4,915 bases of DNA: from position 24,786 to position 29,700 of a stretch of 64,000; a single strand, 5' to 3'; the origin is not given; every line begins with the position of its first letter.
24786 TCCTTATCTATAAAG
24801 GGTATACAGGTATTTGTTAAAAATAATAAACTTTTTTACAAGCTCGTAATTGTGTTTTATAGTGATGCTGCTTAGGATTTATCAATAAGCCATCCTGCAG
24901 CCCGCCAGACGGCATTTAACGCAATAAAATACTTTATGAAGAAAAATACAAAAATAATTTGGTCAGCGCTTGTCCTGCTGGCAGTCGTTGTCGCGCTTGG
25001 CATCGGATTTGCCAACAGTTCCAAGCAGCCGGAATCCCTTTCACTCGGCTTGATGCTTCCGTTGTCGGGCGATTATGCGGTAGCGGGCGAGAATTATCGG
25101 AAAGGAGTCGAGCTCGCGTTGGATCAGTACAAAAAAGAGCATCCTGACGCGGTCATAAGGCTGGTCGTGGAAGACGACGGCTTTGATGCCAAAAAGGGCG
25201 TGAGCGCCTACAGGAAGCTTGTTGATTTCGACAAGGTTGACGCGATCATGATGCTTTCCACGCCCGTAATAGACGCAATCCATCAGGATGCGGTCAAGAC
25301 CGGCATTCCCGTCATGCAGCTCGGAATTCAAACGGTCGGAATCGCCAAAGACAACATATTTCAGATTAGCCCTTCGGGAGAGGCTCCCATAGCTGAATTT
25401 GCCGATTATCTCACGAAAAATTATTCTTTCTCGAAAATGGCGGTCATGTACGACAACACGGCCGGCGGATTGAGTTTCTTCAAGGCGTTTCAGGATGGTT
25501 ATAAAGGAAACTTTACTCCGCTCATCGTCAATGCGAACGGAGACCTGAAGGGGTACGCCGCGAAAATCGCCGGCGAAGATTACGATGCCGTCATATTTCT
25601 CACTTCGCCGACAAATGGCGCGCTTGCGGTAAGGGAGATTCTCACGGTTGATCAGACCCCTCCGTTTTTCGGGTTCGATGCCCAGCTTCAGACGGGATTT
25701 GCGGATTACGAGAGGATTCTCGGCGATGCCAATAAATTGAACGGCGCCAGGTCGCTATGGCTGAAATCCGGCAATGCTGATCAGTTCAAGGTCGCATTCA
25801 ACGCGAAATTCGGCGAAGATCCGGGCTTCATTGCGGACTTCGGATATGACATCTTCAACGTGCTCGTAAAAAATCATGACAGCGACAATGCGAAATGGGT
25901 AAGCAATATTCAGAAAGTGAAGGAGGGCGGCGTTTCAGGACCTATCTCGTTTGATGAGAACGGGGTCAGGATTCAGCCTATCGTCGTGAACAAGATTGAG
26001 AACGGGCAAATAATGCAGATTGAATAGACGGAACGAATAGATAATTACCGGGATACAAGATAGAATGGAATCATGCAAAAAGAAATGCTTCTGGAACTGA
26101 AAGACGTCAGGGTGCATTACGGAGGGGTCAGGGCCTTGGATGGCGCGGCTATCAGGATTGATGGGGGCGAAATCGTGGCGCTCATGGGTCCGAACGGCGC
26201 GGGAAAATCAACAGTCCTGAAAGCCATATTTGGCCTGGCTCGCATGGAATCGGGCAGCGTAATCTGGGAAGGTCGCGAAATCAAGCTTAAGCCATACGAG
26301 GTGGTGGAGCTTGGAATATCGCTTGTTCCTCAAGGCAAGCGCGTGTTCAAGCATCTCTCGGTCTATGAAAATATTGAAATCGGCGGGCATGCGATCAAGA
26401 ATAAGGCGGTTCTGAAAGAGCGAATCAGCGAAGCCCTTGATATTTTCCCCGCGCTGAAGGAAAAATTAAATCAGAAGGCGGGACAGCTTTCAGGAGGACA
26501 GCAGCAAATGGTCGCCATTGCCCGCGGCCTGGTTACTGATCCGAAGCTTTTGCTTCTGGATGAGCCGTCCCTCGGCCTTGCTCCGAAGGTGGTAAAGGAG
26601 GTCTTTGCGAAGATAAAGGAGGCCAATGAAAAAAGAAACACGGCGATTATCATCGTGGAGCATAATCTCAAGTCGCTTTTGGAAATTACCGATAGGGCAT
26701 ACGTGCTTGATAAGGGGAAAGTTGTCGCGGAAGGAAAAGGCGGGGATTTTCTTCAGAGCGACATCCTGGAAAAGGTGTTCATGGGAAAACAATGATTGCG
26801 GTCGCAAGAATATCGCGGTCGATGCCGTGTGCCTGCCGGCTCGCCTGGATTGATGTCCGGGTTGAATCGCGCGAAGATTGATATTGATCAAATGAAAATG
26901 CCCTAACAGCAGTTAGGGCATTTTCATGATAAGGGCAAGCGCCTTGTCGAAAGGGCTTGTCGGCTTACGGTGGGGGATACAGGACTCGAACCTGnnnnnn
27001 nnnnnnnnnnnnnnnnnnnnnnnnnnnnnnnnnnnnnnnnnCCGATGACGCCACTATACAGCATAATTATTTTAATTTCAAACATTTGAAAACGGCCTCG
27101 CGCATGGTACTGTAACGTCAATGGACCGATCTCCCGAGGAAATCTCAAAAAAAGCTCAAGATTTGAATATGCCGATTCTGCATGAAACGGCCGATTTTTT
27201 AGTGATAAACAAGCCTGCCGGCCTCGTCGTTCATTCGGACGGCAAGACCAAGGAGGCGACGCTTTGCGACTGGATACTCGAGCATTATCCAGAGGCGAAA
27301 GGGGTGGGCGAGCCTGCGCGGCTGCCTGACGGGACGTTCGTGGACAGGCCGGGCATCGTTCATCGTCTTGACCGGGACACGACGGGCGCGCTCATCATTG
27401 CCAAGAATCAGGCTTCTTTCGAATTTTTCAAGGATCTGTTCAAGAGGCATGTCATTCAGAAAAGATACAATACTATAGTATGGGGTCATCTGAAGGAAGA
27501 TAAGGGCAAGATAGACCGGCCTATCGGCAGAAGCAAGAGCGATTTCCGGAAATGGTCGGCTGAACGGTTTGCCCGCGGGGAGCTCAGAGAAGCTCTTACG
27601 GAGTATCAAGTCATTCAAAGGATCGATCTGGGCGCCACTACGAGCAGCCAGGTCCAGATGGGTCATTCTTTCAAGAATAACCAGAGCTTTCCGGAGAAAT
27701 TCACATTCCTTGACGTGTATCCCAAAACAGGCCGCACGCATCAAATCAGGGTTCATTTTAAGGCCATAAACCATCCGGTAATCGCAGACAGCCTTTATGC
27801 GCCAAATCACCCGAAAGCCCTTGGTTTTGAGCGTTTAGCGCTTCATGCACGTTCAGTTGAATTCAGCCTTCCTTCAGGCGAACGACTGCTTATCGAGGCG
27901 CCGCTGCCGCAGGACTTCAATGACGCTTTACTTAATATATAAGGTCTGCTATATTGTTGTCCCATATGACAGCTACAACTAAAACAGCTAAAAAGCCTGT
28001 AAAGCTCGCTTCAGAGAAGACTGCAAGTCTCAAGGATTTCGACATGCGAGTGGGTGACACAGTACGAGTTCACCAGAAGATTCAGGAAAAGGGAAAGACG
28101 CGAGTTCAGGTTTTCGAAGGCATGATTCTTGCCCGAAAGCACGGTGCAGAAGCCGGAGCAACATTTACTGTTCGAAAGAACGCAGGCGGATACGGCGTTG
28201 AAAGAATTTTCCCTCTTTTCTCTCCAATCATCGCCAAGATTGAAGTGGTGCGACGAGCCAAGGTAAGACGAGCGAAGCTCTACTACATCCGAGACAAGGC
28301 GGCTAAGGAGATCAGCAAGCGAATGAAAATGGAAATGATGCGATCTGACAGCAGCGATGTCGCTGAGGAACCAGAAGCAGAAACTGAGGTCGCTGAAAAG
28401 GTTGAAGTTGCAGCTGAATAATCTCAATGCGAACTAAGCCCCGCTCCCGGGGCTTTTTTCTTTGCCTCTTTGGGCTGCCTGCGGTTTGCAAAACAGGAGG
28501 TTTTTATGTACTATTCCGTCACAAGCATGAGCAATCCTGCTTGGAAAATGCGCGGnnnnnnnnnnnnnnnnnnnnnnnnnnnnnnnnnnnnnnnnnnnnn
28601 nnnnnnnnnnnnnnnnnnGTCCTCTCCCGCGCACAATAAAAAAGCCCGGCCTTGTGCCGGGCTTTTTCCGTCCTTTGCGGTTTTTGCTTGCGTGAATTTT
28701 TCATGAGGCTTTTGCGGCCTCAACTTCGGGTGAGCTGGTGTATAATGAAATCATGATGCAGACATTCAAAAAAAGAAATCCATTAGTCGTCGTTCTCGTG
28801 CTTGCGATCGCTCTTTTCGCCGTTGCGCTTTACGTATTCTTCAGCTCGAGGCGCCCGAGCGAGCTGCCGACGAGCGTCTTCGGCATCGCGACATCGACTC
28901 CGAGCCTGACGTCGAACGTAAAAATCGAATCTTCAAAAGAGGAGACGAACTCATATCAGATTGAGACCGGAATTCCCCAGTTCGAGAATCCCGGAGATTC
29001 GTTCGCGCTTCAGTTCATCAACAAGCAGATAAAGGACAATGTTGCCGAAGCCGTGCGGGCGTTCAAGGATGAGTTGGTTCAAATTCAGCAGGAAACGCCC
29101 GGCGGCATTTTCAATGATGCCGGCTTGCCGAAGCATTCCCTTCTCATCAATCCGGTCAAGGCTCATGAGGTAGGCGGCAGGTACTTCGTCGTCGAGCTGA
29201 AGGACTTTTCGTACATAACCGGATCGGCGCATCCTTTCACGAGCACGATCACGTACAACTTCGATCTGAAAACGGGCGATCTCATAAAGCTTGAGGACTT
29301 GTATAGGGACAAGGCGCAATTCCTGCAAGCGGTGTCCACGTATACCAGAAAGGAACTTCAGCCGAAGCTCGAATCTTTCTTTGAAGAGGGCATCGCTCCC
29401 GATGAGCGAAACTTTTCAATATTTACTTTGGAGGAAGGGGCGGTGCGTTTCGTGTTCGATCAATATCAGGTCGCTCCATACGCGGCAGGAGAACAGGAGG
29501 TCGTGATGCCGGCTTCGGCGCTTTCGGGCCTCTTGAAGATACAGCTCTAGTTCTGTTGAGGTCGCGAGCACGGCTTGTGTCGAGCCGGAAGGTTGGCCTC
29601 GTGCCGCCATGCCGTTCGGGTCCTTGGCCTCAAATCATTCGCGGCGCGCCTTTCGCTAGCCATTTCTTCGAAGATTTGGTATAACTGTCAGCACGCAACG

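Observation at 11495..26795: Array of five divergent TrmB-regulator/LivK-type SBP cassettes sharing one LivHMGF ABC importer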

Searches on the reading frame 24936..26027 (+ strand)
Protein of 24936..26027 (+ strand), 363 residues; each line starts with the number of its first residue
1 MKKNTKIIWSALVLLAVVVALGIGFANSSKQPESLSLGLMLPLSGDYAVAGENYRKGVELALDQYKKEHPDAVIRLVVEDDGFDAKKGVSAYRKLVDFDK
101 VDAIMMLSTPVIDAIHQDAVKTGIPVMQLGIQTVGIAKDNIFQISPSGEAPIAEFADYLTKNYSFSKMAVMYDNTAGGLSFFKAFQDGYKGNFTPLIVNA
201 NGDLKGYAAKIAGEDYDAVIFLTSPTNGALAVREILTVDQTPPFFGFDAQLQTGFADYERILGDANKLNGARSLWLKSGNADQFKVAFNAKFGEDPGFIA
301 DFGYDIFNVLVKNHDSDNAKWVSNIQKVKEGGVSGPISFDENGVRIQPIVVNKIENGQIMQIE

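Call 3: search_protein_families(library=pfam, proteins=[window:24936-26027:+], max_evalue=0.01)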
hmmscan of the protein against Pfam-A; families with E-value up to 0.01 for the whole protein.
window:24936-26027:+ (363 aa): 2 families
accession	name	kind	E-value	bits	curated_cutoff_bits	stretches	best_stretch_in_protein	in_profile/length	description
PF13458.12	Peripla_BP_6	-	1.1e-31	111.2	31.7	1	36-356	3-341/343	Periplasmic binding protein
PF01094.35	ANF_receptor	-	0.0032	17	25.4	0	323-348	318-343/353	Receptor family ligand binding region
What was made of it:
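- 24936..26027 (+): S5, Peripla_BP_6 SBP, first gene of the probable S5-LivF operon. 111 bits (call 3).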

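Call 7: search_protein_families(library=ncbifam, proteins=[window:24936-26027:+], max_evalue=0.01)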
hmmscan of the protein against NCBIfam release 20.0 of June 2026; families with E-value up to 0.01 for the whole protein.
window:24936-26027:+ (363 aa): 0 families

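Call 37: search_solved_structures(query=window:24936-26027:+, max_evalue=0.00001)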
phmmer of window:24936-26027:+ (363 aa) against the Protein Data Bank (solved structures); distinct sequences matched with E-value up to 0.00001: 6.
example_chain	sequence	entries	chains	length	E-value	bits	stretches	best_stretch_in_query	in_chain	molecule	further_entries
4gnr_A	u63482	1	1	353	5.4e-13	52.2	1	31-359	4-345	ABC transporter substrate-binding protein-branched chain amino acid transport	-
4n0q_A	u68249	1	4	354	1.5e-09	41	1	34-198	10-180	Leu/Ile/Val-binding protein homolog 3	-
4zpj_A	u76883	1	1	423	1.5e-08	37.7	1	22-189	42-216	Extracellular ligand-binding receptor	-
3td9_A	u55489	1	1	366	4.7e-08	36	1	281-359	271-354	Branched chain amino acid ABC transporter, periplasmic amino acid-binding protein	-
4ey3_A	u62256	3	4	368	2e-06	30.7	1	33-356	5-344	Twin-arginine translocation pathway signal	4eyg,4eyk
7ylt_B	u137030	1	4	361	3.5e-06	29.8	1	35-252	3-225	Putative ABC transporter, substrate-binding protein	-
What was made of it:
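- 24936..26027 (+): Best PDB relative 4gnr, E 5e-13 (call 37).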

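Call 38: list_cluster_members(proteins=[P0001, window:24936-26027:+, window:15988-17226:-, window:23890-24735:-])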
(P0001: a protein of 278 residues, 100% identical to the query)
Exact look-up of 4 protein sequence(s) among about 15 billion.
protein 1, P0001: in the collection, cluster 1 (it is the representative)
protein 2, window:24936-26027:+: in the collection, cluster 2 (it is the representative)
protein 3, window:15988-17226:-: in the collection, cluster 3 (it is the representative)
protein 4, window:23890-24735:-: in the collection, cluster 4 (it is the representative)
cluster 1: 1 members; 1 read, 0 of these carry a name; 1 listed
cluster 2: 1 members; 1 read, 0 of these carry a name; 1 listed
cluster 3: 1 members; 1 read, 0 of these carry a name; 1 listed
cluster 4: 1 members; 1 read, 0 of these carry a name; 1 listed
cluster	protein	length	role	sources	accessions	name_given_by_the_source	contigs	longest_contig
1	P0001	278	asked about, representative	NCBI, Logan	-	-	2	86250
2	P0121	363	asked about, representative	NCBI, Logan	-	-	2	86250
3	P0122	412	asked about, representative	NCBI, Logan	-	-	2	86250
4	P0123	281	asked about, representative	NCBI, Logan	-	-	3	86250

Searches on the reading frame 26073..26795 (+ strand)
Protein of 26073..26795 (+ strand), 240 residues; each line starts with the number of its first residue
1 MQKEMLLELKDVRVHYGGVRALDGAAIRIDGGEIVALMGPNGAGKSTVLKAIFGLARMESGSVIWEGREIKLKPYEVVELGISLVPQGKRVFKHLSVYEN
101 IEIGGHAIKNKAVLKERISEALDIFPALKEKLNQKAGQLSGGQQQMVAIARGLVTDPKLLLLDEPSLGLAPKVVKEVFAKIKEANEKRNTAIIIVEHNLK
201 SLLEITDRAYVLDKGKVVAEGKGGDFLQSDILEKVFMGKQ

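Call 4: search_protein_families(library=pfam, proteins=[window:26073-26795:+], max_evalue=0.01)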
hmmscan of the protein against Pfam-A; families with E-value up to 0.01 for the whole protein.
window:26073-26795:+ (240 aa): 11 families
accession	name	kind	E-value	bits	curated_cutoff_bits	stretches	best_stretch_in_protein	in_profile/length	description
PF00005.33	ABC_tran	-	2.5e-34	119.2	25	1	24-166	3-136/137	ABC transporter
PF13304.12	AAA_21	-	1.4e-12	48.8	27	2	34-75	1-55/304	AAA domain, putative AbiEii toxin, Type IV TA system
PF02463.25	SMC_N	-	5.5e-08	32.9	40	1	20-199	11-199/220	RecF/RecN/SMC N terminal domain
PF13555.12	AAA_29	-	0.00017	21.7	27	1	23-52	13-42/61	P-loop containing region of AAA domain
PF13476.12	AAA_23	-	0.00025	22.2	27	1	15-53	3-40/201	AAA domain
PF25199.1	nSTAND_NTPase5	-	0.0006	20.1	34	1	30-79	39-89/145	Novel STAND NTPase 5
PF09818.15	ABC_ATPase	-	0.0021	17.6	23.2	0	22-52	72-99/283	P-loop domain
PF00350.29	Dynamin_N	-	0.0022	18.5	27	1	35-196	1-136/168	Dynamin family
PF13175.12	AAA_15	-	0.0032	17.6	32.1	0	28-53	20-44/374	AAA ATPase domain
PF13401.12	AAA_22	-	0.0034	18.1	27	0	31-104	4-33/130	AAA domain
PF13191.12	AAA_16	-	0.0059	17.6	32.6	0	27-57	19-49/167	AAA ATPase domain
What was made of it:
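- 26073..26795 (+): LivF-type ATPase (ABC_tran), 45 nt after S5. 119 bits (call 4).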

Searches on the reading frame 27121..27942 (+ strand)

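Call 4: search_protein_families(library=pfam, proteins=[window:27121-27942:+], max_evalue=0.01)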
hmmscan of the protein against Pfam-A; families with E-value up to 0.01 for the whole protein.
window:27121-27942:+ (273 aa): 1 family
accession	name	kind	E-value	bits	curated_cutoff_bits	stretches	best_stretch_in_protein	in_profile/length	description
PF00849.27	PseudoU_synth_2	-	3.7e-26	92.6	26.8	1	25-214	1-151/152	RNA pseudouridylate synthase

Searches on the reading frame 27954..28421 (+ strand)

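Call 4: search_protein_families(library=pfam, proteins=[window:27954-28421:+], max_evalue=0.01)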
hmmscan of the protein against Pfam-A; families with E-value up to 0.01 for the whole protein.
window:27954-28421:+ (155 aa): 1 family
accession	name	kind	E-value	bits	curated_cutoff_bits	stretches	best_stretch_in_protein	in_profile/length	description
PF01245.26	Ribosomal_L19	-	1.7e-35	121.8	22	1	28-120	15-106/111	Ribosomal protein L19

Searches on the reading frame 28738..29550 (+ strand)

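Call 4: search_protein_families(library=pfam, proteins=[window:28738-29550:+], max_evalue=0.01)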
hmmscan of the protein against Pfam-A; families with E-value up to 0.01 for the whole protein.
window:28738-29550:+ (270 aa): 2 families
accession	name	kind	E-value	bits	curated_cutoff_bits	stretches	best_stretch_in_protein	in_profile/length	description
PF11738.13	DUF3298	-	8.4e-11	43.1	24.1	1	186-259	1-83/84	Protein of unknown function (DUF3298)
PF13739.11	PdaC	-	0.0001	23.8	29.1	1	67-168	2-95/95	Deacetylase PdaC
